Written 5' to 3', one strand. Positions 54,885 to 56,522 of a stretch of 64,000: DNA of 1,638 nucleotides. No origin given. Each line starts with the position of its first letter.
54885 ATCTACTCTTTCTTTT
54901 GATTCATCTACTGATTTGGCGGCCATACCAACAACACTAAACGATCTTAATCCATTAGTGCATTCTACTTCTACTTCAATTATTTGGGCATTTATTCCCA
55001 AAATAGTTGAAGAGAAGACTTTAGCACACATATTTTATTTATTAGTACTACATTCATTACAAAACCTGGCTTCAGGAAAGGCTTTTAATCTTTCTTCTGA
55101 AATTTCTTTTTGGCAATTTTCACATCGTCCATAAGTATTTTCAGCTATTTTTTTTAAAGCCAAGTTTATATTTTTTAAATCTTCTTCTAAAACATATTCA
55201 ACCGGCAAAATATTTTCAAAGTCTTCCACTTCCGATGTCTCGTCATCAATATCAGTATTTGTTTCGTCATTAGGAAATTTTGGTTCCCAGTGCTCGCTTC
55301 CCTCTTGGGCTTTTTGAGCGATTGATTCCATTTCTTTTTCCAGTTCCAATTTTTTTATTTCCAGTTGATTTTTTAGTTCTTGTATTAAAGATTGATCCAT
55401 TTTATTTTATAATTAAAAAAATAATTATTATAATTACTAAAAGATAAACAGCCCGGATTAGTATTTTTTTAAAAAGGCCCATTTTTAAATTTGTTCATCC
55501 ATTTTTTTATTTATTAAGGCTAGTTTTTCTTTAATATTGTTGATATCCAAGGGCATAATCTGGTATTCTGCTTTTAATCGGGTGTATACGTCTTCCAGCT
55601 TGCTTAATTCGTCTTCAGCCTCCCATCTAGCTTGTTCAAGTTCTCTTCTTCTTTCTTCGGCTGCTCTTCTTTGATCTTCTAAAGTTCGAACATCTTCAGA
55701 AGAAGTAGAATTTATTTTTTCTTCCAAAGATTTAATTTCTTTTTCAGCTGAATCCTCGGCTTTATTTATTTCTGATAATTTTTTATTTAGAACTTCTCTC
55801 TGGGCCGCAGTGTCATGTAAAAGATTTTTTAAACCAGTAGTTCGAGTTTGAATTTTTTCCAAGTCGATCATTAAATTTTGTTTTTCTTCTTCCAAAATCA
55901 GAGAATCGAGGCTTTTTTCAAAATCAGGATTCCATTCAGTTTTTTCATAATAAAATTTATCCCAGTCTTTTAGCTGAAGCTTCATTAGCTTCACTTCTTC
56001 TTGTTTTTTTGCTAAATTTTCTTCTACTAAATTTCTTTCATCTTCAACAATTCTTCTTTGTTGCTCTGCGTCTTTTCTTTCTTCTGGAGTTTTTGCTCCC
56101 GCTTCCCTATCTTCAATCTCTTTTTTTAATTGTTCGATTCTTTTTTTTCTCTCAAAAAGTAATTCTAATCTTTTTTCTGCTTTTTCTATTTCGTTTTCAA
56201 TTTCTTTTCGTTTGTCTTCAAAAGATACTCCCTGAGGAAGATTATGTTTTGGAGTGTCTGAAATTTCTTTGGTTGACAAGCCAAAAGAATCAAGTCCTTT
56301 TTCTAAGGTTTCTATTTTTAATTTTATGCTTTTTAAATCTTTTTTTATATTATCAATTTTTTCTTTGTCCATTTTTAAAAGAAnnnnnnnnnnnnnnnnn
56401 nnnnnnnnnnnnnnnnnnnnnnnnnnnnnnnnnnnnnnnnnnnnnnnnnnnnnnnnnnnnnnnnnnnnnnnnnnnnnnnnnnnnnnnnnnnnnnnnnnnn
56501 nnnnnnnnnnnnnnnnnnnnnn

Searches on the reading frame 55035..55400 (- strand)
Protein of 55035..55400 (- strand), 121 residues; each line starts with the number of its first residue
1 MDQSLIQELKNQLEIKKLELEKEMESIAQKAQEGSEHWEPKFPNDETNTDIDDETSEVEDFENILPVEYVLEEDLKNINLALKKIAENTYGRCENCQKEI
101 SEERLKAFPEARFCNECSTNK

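Call 56: search_protein_families(library=pfam, proteins=[window:55035-55400:-], max_evalue=0.01)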
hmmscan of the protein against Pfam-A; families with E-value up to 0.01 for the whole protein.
window:55035-55400:- (121 aa): 1 family
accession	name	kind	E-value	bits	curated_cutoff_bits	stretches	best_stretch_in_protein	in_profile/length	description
PF01258.23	zf-dskA_traR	-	1.9e-09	37.8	24.9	1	89-117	2-30/36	Prokaryotic dksA/traR C4-type zinc finger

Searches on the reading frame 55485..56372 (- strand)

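Call 56: search_protein_families(library=pfam, proteins=[window:55485-56372:-], max_evalue=0.01)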
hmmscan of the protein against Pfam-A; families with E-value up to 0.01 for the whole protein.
window:55485-56372:- (295 aa): 2 families
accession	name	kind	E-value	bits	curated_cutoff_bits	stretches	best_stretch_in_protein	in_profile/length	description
PF20492.3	ERM_helical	-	0.0013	19.2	40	1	224-289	32-97/120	Ezrin/radixin/moesin, alpha-helical domain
PF00261.25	Tropomyosin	-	0.0018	18.2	38.6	0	7-135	2-126/242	Tropomyosin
